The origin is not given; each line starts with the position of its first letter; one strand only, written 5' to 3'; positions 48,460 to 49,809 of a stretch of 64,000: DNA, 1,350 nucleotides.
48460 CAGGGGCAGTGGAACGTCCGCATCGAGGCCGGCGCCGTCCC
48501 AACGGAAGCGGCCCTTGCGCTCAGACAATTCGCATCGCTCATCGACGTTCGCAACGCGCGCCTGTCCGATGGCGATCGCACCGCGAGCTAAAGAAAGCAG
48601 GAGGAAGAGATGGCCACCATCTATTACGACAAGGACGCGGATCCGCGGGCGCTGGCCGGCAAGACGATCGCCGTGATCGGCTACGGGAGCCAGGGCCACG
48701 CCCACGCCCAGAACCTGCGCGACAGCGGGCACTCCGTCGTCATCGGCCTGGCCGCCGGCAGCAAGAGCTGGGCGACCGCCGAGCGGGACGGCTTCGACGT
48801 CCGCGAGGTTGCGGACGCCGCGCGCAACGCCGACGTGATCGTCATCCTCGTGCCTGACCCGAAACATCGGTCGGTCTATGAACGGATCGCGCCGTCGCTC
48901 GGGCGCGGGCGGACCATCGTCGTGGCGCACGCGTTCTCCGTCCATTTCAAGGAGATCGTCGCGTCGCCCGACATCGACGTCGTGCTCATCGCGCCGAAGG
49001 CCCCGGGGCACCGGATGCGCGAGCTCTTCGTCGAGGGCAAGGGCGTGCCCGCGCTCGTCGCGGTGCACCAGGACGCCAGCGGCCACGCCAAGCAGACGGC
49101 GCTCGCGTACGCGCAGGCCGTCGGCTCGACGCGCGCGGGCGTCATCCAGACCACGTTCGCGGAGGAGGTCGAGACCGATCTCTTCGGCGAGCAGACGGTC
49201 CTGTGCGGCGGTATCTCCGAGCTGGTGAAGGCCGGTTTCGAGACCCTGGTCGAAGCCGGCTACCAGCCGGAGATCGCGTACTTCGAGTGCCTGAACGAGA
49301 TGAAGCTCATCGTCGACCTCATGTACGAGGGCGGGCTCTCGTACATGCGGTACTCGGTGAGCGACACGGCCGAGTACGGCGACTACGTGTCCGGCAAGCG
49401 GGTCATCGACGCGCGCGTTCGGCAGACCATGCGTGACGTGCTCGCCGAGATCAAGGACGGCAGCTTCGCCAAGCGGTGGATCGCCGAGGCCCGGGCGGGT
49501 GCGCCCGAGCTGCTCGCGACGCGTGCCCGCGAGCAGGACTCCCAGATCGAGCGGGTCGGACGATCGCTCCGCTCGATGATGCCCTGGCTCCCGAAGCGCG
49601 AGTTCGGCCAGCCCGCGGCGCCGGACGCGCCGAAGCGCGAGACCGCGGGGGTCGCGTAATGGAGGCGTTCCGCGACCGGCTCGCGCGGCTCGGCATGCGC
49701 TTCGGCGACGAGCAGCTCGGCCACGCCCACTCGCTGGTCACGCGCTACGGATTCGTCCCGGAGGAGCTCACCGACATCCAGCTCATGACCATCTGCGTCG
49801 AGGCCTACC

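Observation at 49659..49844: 61-aa ORF translationally coupled between ilvC and leuA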

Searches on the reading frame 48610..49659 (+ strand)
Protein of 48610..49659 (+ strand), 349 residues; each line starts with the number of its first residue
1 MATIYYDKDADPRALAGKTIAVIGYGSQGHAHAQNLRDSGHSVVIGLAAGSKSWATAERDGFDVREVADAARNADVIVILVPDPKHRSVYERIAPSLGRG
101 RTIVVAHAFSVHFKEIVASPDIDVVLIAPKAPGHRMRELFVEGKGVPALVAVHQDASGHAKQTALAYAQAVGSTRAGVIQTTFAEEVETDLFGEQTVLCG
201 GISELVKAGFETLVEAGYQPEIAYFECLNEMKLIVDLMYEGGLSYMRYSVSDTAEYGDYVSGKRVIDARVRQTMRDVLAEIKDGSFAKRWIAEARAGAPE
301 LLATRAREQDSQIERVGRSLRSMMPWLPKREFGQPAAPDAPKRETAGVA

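Call 6: search_protein_families(library=pfam, proteins=[window:48610-49659:+], max_evalue=1)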
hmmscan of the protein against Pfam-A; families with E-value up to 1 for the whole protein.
window:48610-49659:+ (349 aa): 16 families
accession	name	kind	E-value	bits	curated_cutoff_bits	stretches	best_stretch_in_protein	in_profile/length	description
PF07991.19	KARI_N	-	3.4e-67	225.6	20.6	1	15-177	2-165/165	Acetohydroxy acid isomeroreductase, NADPH-binding domain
PF01450.25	KARI_C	-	2.1e-64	216.6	29.1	1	183-326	1-144/144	Ketol-acid reductoisomerase, C-terminal domain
PF03807.23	F420_oxidored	-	4e-10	40.6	21.6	1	19-104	1-89/94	NADP oxidoreductase coenzyme F420-dependent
PF03446.21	NAD_binding_2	-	3e-07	31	21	1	19-105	1-91/161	NAD binding domain of 6-phosphogluconate dehydrogenase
PF02826.25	2-Hacid_dh_C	-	1.3e-06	28.3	25.1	1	10-84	29-102/178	D-isomer specific 2-hydroxyacid dehydrogenase, NAD binding domain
PF00670.27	AdoHcyase_NAD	-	2.5e-06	28.2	27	1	14-79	20-84/162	S-adenosyl-L-homocysteine hydrolase, NAD binding domain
PF10727.15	Rossmann-like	-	4.1e-05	23.8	23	1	19-108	16-107/131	Rossmann-like domain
PF01408.29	GFO_IDH_MocA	-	0.00013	23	24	1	19-93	2-82/120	Oxidoreductase family, NAD-binding Rossmann fold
PF01210.29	NAD_Gly3P_dh_N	-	0.00028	21.3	23.1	2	20-45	2-27/158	NAD-dependent glycerol-3-phosphate dehydrogenase N-terminus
PF02844.21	GARS_N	-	0.01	17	29.5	1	19-79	2-66/100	Phosphoribosylglycinamide synthetase, N domain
PF02558.23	ApbA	-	0.014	15.5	22.2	1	20-105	1-98/150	Ketopantoate reductase PanE/ApbA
PF02153.23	PDH_N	-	0.023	14.6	26.5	1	33-104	2-76/154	Prephenate dehydrogenase, nucleotide-binding domain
PF13241.12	NAD_binding_7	-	0.081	14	22.1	1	15-87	5-75/104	Putative NAD(P)-binding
PF02254.24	TrkA_N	-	0.1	13.4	23.8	1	20-63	1-43/116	TrkA-N domain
PF03358.20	FMN_red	-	0.13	12.3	24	0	11-41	100-133/152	NADPH-dependent FMN reductase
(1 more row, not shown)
